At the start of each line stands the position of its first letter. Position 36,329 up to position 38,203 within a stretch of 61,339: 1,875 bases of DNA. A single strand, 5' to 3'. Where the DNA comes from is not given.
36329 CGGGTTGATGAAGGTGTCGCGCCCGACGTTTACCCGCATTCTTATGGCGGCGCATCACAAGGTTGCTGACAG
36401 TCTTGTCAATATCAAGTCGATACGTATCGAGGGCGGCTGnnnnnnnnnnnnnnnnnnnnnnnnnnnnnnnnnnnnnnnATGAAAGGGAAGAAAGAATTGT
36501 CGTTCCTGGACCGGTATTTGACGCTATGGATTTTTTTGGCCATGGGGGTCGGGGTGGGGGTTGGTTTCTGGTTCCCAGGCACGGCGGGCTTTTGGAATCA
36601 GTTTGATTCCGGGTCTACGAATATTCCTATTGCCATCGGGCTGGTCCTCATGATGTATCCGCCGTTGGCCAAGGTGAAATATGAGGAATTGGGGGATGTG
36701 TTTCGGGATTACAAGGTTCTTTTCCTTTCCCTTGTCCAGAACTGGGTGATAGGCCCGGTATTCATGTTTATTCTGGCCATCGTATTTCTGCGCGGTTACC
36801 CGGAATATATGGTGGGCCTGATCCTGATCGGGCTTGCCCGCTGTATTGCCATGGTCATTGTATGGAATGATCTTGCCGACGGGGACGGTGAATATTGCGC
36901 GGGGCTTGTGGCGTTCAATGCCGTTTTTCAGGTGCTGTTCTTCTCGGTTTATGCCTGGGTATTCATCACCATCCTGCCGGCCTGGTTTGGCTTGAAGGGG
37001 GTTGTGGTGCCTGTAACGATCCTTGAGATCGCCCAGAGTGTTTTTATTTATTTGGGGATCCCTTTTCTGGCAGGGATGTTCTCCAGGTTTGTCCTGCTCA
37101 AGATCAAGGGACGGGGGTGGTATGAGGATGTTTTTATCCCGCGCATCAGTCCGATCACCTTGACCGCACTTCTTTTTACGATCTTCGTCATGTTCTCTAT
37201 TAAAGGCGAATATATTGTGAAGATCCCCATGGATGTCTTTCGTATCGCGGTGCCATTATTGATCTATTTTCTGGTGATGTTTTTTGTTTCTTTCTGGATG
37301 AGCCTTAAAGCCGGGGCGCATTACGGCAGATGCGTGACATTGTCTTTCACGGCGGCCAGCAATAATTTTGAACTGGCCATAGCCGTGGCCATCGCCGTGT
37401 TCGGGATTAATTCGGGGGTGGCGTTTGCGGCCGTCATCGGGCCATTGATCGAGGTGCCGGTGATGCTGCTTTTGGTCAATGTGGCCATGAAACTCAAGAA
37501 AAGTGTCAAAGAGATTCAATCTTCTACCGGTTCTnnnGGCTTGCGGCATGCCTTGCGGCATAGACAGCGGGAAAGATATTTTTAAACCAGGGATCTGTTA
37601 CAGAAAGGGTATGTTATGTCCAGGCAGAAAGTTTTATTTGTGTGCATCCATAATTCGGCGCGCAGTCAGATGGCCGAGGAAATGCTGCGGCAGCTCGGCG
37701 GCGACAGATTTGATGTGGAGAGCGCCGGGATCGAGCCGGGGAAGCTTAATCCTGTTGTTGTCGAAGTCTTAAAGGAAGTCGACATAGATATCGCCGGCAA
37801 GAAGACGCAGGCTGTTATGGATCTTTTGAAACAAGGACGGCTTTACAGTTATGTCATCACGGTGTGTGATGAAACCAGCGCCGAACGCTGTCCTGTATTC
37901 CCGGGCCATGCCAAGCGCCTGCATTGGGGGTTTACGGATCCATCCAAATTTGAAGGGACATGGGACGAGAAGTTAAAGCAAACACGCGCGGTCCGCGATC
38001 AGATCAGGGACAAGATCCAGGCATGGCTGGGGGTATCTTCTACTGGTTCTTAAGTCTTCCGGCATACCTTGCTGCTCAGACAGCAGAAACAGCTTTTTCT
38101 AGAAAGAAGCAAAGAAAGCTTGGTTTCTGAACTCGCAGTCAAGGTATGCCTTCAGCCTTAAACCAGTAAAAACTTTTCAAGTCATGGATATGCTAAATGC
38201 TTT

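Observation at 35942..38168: Structured palindromic element bracketing the arsenic cassette and writing the ends of two genes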

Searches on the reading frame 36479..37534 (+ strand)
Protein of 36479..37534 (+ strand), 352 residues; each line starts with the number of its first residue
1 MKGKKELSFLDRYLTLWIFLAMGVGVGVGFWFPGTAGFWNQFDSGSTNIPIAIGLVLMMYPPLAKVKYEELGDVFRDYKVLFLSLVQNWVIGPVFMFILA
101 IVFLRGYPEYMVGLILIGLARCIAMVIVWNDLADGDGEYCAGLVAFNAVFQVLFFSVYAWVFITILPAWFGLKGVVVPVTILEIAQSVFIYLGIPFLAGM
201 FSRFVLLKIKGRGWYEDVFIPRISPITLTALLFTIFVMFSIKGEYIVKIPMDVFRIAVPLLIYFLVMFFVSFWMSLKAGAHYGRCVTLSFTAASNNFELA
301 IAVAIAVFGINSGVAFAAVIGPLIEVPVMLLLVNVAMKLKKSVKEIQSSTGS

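Call 51: find_homologous_proteins(query=window:36479-37534:+, max_evalue=1e-60)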
Query window:36479-37534:+ (352 aa): 8000 proteins with E <= 1e-60 among 8000 candidates; the best 120 are listed.
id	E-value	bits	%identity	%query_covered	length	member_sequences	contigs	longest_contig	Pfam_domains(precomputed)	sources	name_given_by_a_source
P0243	2.2e-223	759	100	100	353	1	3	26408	PF01758.22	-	-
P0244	2.2e-223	759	100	100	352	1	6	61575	PF01758.22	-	-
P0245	9.1e-189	645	85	99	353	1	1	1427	PF01758.22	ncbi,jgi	-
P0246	1.1e-188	645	85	99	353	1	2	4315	PF01758.22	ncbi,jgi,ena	jgi:ACR3 family arsenite transporter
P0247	1.8e-188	644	86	98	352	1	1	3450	PF01758.22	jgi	-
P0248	1.9e-188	644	86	99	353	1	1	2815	PF01758.22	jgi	jgi:ACR3 family arsenite transporter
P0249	4.5e-188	643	85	99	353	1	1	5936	PF01758.22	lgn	-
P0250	1.7e-186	638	85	99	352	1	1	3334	PF01758.22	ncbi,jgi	-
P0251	2.3e-186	637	87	96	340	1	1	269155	PF01758.22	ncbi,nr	ncbi:MAG: ACR3 family arsenite efflux transporter [Candidatus Omnitrophica bacterium]|nr:ACR3 family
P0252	6.7e-186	636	85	99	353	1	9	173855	PF01758.22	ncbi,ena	-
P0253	1.2e-184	632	84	98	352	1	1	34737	PF01758.22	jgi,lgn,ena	-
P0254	1.8e-184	631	83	99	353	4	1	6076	PF01758.22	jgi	jgi:ACR3 family arsenite transporter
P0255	4.4e-182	623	83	99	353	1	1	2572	PF01758.22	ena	-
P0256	9.9e-182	622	84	96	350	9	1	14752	PF01758.22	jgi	jgi:ACR3 family arsenite transporter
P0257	2.5e-181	621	81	99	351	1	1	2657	PF01758.22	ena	-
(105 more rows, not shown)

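Call 53: find_encoding_contigs(protein=P0252, flank=10000, max_places=3)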
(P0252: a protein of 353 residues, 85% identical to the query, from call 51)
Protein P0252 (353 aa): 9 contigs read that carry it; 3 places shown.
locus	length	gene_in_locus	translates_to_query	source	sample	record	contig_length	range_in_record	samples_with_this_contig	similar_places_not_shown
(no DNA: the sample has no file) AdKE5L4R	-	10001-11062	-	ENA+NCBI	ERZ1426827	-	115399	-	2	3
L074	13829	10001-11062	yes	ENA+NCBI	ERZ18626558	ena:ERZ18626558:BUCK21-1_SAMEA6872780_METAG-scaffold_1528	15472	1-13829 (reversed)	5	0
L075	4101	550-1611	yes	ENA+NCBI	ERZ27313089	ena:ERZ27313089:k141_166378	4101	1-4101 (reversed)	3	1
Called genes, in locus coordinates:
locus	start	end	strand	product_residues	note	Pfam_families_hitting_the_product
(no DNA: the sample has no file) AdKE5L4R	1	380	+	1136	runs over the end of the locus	PF05977:MFS_3, PF07690:MFS_1, PF01553:Acyltransferase, PF00501:AMP-binding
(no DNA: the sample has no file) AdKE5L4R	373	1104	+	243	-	PF01738:DLH (faint), PF12146:Hydrolase_4, PF20434:BD-FAE (faint), PF00561:Abhydrolase_1, PF12697:Abhydrolase_6, PF02129:Peptidase_S15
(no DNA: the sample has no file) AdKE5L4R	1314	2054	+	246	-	PF21711:DCTN5 (weak), PF00132:Hexapep, PF14602:Hexapep_2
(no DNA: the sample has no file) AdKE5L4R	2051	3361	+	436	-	PF09925:DUF2157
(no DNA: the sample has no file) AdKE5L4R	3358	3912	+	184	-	PF14345:GDYXXLXY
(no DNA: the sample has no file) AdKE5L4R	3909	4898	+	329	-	PF04389:Peptidase_M28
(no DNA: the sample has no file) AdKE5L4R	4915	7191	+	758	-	PF10101:DUF2339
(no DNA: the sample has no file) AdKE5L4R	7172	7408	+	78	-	PF04023:FeoA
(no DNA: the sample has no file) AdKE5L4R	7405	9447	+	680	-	PF01926:MMR_HSR1, PF02421:FeoB_N, PF17910:FeoB_Cyto, PF07670:Gate, PF07664:FeoB_C, PF07670:Gate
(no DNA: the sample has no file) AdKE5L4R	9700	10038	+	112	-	PF02001:DUF134, PF04545:Sigma70_r4 (weak), PF08281:Sigma70_r4_2 (weak), PF13551:HTH_29 (weak)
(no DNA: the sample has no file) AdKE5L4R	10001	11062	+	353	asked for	PF01758:SBF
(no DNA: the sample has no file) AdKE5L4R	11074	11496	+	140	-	PF01451:LMWPc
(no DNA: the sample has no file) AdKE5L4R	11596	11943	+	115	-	PF09719:C_GCAxxG_C_C (faint)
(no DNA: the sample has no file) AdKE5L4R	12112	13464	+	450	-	-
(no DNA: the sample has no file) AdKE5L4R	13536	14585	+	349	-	PF13785:DUF4178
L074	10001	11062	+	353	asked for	PF01758:SBF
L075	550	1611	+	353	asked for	PF01758:SBF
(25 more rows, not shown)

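Call 54: find_encoding_contigs(protein=P0249, flank=6000, max_places=2)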
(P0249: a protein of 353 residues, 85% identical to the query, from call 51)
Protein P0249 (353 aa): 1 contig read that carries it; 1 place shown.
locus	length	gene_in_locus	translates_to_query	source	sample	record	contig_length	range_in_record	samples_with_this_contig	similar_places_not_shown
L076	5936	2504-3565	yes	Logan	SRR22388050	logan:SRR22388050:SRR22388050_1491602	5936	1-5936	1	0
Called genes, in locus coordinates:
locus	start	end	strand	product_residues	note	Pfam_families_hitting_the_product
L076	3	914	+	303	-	?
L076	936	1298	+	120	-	PF08859:DGC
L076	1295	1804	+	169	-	-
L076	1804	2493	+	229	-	PF13386:DsbD_2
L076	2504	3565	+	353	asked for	PF01758:SBF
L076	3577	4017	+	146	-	PF01451:LMWPc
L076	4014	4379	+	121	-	PF02579:Nitro_FeMo-Co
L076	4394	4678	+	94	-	-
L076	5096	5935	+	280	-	?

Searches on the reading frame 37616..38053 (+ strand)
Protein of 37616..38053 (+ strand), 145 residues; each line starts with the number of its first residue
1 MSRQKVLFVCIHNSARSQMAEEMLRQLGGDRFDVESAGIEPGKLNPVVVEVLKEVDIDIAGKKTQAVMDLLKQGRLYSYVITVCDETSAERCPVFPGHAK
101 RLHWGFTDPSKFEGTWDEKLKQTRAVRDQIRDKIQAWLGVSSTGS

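Call 9: find_encoding_contigs(protein=window:37616-38053:+, flank=10000, max_places=10)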
Protein window:37616-38053:+ (145 aa): 15 contigs read that carry it; 8 places shown.
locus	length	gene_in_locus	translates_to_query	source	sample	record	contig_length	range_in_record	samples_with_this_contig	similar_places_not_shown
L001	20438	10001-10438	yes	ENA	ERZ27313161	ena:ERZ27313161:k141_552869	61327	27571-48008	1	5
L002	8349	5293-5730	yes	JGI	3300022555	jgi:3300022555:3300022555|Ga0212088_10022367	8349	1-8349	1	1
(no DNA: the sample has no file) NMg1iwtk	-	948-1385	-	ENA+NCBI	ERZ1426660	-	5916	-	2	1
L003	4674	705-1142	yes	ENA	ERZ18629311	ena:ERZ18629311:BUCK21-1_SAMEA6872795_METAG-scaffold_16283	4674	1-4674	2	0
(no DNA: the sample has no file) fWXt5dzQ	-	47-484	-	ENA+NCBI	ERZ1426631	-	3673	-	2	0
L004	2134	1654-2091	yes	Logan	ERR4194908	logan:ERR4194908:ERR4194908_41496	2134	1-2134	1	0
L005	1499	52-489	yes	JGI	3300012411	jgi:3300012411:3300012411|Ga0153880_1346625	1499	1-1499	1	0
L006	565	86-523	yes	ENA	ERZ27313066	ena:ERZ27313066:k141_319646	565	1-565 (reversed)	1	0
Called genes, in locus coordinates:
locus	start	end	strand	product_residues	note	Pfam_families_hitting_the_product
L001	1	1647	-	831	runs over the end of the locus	PF02516:STT3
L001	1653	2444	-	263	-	PF00535:Glycos_transf_2, PF13641:Glyco_tranf_2_3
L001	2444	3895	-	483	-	-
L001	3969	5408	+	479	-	PF05970:PIF1, PF02689:Herpes_Helicase (faint), PF13245:AAA_19, PF13401:AAA_22 (weak), PF13604:AAA_30, PF13538:UvrD_C_2 (weak)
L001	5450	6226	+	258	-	PF00072:Response_reg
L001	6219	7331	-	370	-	PF02684:LpxB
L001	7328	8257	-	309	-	PF01408:GFO_IDH_MocA, PF22725:GFO_IDH_MocA_C3, PF02894:GFO_IDH_MocA_C (faint)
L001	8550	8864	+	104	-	PF02001:DUF134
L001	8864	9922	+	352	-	PF01758:SBF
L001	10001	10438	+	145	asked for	PF01451:LMWPc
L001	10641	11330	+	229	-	PF00072:Response_reg, PF00486:Trans_reg_C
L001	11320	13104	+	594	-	PF00672:HAMP, PF00989:PAS (faint), PF08448:PAS_4 (weak), PF00512:HisKA, PF02518:HATPase_c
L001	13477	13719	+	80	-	PF19807:DUF6290 (weak)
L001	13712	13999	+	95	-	-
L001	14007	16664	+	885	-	PF12419:DUF3670, PF04851:ResIII (weak), PF00176:SNF2-rel_dom, PF00271:Helicase_C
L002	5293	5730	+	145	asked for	PF01451:LMWPc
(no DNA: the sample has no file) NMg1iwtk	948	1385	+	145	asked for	PF01451:LMWPc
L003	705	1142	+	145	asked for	PF01451:LMWPc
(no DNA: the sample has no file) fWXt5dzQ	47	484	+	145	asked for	PF01451:LMWPc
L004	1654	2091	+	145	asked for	PF01451:LMWPc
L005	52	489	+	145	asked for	PF01451:LMWPc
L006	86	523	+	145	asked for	PF01451:LMWPc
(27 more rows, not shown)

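Call 15: find_homologous_proteins(query=window:37616-38050:+, max_evalue=1e-20)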
Query window:37616-38050:+ (145 aa): 7855 proteins with E <= 1e-20 among 8000 candidates; the best 120 are listed.
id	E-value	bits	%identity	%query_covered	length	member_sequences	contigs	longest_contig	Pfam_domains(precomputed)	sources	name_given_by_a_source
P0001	1.4e-91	322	100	100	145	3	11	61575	PF01451.28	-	-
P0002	7.6e-75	268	86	95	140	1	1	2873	PF01451.28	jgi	jgi:arsenate reductase (thioredoxin)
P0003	1.4e-74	267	84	97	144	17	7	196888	PF01451.28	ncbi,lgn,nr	ncbi:MAG: arsenate reductase ArsC [Candidatus Omnitrophica bacterium]|nr:arsenate reductase ArsC [Ca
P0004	5.1e-74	265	85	95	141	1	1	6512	PF01451.28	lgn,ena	-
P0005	5.4e-74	265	85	95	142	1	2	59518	PF01451.28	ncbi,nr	ncbi:MAG: arsenate reductase ArsC [Candidatus Omnitrophica bacterium]|nr:arsenate reductase ArsC [Ca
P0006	5.6e-74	265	83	95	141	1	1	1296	PF01451.28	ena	-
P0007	1.2e-73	264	82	97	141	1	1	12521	PF01451.28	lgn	-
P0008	2.7e-73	263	85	95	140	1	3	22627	PF01451.28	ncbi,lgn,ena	-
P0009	5.0e-73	262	85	95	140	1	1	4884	PF01451.28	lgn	-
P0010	5.5e-73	262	84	95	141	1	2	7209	PF01451.28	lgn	-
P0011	9.6e-73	261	84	96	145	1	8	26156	PF01451.28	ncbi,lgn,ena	-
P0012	1.9e-72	260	84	95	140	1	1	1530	PF01451.28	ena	-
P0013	2.2e-72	260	83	95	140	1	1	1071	PF01451.28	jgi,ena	-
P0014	2.8e-72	260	83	95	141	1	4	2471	PF01451.28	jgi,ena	-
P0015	2.9e-72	259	82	95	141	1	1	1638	PF01451.28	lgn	-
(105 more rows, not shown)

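Call 17: find_encoding_contigs(protein=P0003, flank=6000, max_places=3)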
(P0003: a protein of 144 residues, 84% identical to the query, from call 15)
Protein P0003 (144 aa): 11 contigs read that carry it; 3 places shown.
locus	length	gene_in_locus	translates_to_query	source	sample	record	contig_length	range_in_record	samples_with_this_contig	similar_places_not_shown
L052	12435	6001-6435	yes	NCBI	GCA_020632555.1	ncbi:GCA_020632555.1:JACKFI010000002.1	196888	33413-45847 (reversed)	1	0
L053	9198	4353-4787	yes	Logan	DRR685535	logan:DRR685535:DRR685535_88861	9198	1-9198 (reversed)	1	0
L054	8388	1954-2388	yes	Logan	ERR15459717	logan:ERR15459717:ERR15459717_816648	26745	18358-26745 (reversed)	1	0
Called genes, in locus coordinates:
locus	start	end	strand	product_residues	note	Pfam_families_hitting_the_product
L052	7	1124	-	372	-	PF01527:HTH_Tnp_1, PF13384:HTH_23 (faint), PF13518:HTH_28 (faint), PF20432:Xre-like-HTH (faint), PF13276:HTH_21 (weak), PF00665:rve, PF13683:rve_3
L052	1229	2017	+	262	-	PF01135:PCMT, PF13489:Methyltransf_23, PF01209:Ubie_methyltran, PF05175:MTS, PF08241:Methyltransf_11, PF08242:Methyltransf_12, PF13649:Methyltransf_25, PF13847:Methyltransf_31, +5 more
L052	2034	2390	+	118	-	PF06953:ArsD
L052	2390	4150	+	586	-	PF00142:Fer4_NifH (weak), PF00448:SRP54 (faint), PF01656:CbiA, PF02374:ArsA_ATPase, PF13614:AAA_31, PF01656:CbiA, PF02374:ArsA_ATPase, PF13614:AAA_31, +10 more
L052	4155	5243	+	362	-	PF01758:SBF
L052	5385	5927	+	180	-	PF01451:LMWPc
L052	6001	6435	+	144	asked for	PF01451:LMWPc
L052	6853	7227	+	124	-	PF01022:HTH_5 (weak), PF12840:HTH_20 (weak)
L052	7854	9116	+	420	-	PF02321:OEP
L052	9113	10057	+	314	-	PF25973:BSH_CzcB (faint), PF25944:Beta-barrel_RND, PF25954:Beta-barrel_RND_2, PF25990:Beta-barrel_YknX (weak), PF25967:RND-MFP_C, PF25975:CzcB_C, PF25989:YknX_C (weak)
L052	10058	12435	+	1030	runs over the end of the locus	PF00873:ACR_tran, PF03176:MMPL (faint)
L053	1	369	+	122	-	?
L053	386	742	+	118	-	PF06953:ArsD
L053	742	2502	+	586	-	PF00142:Fer4_NifH (weak), PF01656:CbiA, PF02374:ArsA_ATPase, PF13614:AAA_31, PF01656:CbiA, PF02374:ArsA_ATPase, PF10609:ParA (weak), PF13614:AAA_31, +11 more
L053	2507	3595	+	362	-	PF01758:SBF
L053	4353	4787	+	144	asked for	PF01451:LMWPc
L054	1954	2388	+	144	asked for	PF01451:LMWPc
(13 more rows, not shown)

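Call 18: find_encoding_contigs(protein=P0005, flank=6000, max_places=2)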
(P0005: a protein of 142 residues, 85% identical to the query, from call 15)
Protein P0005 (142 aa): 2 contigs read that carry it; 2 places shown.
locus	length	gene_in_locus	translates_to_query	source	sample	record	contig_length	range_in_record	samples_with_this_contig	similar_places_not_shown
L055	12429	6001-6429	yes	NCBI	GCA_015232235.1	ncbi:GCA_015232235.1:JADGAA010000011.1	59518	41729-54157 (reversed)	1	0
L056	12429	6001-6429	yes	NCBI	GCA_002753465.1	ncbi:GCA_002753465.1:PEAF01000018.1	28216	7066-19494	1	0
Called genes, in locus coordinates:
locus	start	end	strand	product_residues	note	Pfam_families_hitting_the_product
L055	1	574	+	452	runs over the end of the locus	PF02321:OEP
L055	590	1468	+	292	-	PF25917:BSH_RND, PF25919:BSH_CusB, PF25973:BSH_CzcB, PF25876:HH_MFP_RND, PF25881:HH_YBHG (weak), PF25885:HH_EMRA (weak), PF25954:Beta-barrel_RND_2 (weak), PF25963:Beta-barrel_AAEA (weak), +1 more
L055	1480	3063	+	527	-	PF05977:MFS_3 (weak), PF00083:Sugar_tr, PF06609:TRI12, PF07690:MFS_1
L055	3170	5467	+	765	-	PF01590:GAF, PF13185:GAF_2, PF13492:GAF_3 (faint), PF05524:PEP-utilisers_N, PF00391:PEP-utilizers, PF02896:PEP-utilizers_C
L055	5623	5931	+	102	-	PF02001:DUF134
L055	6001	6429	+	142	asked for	PF01451:LMWPc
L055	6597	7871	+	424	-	PF05977:MFS_3, PF07690:MFS_1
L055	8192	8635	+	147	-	PF00210:Ferritin, PF02915:Rubrerythrin (weak)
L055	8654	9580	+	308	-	PF02678:Pirin, PF05726:Pirin_C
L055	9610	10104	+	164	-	PF02915:Rubrerythrin (weak)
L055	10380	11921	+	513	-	PF00478:IMPDH, PF00571:CBS, PF01070:FMN_dh (weak), PF03060:NMO (weak)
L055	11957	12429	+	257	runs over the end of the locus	PF01476:LysM, PF01510:Amidase_2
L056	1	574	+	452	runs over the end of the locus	PF02321:OEP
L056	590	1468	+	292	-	PF25917:BSH_RND, PF25919:BSH_CusB, PF25973:BSH_CzcB, PF25876:HH_MFP_RND, PF25881:HH_YBHG (weak), PF25885:HH_EMRA (weak), PF25954:Beta-barrel_RND_2 (weak), PF25963:Beta-barrel_AAEA (weak), +1 more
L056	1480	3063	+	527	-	PF05977:MFS_3 (weak), PF00083:Sugar_tr, PF06609:TRI12, PF07690:MFS_1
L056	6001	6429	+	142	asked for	PF01451:LMWPc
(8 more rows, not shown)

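Call 19: find_encoding_contigs(protein=P0011, flank=6000, max_places=3)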
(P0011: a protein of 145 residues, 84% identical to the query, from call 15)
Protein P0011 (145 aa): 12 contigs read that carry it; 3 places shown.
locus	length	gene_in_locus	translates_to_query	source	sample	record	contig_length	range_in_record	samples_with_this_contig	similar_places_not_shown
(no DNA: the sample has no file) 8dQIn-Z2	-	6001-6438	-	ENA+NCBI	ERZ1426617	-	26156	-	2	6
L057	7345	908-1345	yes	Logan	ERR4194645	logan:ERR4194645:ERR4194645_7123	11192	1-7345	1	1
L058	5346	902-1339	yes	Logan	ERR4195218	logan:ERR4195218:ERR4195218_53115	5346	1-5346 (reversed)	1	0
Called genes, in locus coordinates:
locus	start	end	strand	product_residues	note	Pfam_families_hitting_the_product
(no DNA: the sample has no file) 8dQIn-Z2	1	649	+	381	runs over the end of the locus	PF00072:Response_reg, PF02518:HATPase_c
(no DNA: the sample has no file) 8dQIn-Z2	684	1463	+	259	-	PF00072:Response_reg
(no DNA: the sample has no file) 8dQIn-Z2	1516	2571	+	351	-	PF00724:Oxidored_FMN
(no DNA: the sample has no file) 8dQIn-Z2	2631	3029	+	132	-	PF00903:Glyoxalase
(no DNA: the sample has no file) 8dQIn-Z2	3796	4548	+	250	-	PF01797:Y1_Tnp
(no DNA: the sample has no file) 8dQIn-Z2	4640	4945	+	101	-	PF02001:DUF134, PF13551:HTH_29 (weak)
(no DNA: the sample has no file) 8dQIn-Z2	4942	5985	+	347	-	PF01758:SBF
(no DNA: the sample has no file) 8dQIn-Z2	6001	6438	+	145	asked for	PF01451:LMWPc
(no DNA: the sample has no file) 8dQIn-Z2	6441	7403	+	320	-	PF03773:ArsP_1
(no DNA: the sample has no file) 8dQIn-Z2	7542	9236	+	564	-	PF02776:TPP_enzyme_N, PF00205:TPP_enzyme_M, PF02775:TPP_enzyme_C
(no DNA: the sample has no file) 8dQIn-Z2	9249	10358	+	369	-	PF08240:ADH_N, PF00107:ADH_zinc_N, PF13602:ADH_zinc_N_2 (weak)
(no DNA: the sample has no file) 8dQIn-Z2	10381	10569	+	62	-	-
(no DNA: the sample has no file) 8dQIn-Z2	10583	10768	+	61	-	-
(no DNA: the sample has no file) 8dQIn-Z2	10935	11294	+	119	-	PF02311:AraC_binding (weak), PF07883:Cupin_2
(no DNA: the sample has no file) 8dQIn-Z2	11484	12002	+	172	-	-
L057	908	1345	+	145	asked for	PF01451:LMWPc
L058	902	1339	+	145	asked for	PF01451:LMWPc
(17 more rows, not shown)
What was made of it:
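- In another Omnitrophota contig a Y1_Tnp (PF01797) gene lies directly upstream of a homologous DUF134-acr3-arsC-arsP operon (call 19).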

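Call 56: find_encoding_contigs(protein=P0002, flank=5000, max_places=3)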
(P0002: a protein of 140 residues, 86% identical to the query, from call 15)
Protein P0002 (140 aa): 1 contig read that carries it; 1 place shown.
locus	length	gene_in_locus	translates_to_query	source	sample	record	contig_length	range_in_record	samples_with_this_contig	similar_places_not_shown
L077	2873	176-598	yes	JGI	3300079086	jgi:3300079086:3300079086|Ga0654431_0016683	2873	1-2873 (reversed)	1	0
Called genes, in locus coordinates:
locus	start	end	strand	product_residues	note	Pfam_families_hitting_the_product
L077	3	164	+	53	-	?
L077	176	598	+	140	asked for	PF01451:LMWPc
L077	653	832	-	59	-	-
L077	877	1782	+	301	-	PF01297:ZnuA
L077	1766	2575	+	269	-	PF00005:ABC_tran, PF02463:SMC_N (weak), PF13304:AAA_21 (weak)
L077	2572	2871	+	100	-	?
